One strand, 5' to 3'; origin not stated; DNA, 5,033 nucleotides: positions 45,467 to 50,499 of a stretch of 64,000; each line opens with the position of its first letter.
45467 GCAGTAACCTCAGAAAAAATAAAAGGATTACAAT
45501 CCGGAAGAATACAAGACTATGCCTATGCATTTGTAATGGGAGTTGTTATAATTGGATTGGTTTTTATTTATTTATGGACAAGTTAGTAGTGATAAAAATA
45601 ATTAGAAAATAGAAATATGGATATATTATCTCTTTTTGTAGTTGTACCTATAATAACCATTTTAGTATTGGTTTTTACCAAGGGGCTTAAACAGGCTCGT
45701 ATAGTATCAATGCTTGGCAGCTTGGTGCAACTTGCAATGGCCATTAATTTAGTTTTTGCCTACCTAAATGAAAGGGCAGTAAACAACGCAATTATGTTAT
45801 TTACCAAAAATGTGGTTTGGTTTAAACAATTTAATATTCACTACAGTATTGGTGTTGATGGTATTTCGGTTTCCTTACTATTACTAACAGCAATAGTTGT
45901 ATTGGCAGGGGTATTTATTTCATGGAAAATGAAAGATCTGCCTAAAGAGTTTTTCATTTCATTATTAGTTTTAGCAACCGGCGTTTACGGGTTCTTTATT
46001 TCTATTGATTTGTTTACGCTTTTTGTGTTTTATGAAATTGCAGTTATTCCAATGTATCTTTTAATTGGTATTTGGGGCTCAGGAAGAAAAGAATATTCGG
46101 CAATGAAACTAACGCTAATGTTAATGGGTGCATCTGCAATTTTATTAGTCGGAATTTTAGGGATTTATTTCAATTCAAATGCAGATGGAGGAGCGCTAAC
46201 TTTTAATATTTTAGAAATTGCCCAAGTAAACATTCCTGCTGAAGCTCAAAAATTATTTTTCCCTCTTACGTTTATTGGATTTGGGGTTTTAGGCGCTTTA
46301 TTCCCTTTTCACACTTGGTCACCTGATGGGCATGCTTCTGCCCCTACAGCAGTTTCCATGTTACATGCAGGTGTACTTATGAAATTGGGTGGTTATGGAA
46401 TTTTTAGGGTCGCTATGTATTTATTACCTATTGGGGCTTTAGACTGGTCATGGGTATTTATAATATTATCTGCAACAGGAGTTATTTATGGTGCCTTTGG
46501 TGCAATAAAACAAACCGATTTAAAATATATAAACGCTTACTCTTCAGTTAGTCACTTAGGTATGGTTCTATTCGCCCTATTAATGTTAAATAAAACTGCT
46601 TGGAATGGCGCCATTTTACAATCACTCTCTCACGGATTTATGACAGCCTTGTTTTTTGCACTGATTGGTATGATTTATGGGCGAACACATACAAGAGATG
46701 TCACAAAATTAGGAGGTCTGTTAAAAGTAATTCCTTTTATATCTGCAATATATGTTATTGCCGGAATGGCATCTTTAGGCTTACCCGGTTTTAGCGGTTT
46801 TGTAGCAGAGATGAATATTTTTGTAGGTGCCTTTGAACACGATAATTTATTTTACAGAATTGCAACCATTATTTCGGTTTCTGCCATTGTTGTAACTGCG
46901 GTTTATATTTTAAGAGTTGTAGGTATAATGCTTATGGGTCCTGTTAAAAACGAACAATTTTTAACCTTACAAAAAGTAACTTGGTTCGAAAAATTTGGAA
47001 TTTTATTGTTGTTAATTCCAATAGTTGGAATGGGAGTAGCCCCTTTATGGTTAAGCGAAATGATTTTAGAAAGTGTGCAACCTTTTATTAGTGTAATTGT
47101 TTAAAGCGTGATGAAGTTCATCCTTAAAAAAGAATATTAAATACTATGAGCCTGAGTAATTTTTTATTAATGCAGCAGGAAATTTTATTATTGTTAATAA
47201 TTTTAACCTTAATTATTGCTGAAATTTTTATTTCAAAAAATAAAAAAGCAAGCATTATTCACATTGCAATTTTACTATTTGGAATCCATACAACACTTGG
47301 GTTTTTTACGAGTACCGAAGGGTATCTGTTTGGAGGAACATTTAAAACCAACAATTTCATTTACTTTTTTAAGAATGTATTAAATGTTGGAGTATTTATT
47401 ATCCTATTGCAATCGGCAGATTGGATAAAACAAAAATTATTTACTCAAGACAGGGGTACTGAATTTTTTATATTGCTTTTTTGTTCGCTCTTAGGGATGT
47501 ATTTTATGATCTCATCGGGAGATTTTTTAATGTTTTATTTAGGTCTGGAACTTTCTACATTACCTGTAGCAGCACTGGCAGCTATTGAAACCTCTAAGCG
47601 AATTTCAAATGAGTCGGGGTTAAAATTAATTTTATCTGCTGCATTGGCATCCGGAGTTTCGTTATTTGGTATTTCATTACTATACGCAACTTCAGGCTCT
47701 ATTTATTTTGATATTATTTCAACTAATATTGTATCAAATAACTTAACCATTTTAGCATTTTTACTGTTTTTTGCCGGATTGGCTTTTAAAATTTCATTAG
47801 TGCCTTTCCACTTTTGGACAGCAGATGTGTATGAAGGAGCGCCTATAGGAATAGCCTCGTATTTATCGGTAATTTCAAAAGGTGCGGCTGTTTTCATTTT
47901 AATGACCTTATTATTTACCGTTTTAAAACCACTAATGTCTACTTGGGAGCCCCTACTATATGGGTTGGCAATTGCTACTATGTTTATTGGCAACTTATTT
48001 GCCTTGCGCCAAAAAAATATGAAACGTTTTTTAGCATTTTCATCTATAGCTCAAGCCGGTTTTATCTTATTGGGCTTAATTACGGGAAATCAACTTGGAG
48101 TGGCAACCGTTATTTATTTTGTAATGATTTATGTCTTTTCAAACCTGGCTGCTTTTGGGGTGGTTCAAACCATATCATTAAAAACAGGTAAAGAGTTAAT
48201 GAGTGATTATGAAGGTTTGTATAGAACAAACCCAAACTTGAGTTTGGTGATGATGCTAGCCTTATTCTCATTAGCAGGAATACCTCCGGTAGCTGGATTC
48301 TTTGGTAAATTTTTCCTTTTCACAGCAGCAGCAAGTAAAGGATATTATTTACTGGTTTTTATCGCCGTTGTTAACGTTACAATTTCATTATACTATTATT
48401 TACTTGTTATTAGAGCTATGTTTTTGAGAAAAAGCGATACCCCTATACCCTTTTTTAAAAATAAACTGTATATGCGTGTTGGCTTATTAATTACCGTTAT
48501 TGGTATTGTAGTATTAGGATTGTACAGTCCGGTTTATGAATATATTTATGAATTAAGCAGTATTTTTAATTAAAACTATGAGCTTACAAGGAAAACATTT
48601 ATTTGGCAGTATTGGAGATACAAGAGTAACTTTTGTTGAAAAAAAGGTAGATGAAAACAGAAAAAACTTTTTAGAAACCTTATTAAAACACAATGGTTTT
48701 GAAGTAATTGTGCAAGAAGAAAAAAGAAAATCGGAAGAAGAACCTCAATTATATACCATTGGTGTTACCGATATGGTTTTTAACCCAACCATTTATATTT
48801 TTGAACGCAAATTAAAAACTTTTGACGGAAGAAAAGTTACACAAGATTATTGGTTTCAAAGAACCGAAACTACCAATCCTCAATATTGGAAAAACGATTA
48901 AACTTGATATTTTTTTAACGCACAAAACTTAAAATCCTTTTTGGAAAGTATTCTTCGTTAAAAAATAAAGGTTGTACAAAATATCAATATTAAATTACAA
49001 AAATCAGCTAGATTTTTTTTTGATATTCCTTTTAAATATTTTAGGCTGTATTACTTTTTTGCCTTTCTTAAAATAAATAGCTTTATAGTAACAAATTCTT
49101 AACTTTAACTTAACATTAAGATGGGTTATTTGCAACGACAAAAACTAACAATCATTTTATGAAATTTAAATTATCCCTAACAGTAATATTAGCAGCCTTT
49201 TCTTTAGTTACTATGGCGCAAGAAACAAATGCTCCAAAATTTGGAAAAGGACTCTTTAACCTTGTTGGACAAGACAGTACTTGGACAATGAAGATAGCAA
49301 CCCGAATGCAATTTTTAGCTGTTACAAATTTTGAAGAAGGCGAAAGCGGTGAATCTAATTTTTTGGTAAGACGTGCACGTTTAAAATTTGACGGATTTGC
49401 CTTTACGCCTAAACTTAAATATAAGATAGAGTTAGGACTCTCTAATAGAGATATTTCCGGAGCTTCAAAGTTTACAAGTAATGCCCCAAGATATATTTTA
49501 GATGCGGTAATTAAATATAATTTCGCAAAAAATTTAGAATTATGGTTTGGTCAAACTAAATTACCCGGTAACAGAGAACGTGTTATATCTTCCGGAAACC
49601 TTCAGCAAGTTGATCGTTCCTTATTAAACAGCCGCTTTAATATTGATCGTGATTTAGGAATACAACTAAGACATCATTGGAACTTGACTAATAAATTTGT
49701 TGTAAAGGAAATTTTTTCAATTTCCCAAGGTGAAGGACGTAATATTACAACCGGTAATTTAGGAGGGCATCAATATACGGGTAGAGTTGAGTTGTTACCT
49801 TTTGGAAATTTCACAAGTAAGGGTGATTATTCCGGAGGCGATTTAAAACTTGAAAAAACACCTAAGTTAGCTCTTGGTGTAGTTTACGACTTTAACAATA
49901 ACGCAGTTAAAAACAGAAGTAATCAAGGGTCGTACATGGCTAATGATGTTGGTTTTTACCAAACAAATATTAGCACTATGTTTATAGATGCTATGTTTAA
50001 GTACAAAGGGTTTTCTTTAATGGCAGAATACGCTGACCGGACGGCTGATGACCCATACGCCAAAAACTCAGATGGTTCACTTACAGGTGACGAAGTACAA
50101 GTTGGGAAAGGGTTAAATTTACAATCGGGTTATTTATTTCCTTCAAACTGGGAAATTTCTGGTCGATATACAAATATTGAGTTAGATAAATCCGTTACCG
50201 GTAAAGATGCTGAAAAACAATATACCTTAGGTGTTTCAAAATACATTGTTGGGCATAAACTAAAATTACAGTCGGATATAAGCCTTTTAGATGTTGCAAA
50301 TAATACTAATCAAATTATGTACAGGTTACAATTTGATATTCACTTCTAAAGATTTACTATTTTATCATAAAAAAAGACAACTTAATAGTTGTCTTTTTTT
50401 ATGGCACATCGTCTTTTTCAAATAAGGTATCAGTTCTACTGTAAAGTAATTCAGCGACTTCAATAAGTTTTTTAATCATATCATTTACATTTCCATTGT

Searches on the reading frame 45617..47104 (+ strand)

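Call 32: search_protein_families(library=pfam, proteins=[window:45617-47104:+])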
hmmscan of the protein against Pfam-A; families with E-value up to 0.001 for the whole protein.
window:45617-47104:+ (495 aa): 1 family
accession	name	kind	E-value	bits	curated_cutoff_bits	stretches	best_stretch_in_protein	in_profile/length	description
PF00361.26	Proton_antipo_M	-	1e-60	205.9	21.5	1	130-417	2-287/294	NADH:quinone oxidoreductase/Mrp antiporter, TM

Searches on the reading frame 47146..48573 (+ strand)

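Call 32: search_protein_families(library=pfam, proteins=[window:47146-48573:+])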
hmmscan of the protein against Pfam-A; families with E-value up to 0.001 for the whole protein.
window:47146-48573:+ (475 aa): 1 family
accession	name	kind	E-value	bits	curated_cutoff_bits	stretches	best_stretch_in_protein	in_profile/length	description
PF00361.26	Proton_antipo_M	-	1.7e-65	221.6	21.5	1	124-413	1-293/294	NADH:quinone oxidoreductase/Mrp antiporter, TM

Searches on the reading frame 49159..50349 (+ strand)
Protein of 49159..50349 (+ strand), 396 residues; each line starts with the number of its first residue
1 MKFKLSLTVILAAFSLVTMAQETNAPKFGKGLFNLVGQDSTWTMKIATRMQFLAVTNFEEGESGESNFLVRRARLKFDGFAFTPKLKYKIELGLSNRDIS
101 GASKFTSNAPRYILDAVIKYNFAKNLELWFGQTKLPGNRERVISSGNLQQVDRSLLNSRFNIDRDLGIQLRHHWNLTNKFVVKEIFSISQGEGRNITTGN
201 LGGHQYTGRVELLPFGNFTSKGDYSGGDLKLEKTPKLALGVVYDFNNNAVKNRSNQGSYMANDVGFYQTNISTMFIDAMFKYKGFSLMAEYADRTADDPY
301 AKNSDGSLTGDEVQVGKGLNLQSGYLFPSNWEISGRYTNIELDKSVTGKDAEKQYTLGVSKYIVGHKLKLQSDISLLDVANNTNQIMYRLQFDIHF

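Call 59: search_protein_families(library=pfam, proteins=[window:49159-50349:+], max_evalue=0.01)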
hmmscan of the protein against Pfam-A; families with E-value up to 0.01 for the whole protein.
window:49159-50349:+ (396 aa): 2 families
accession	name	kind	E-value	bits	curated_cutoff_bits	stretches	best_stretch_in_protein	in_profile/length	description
PF07396.17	Porin_O_P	-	1.8e-10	41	20.9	1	55-383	14-350/370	Phosphate-selective porin O and P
PF13609.12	Porin_4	-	6.1e-05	23.4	27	1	219-360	156-289/310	Gram-negative porin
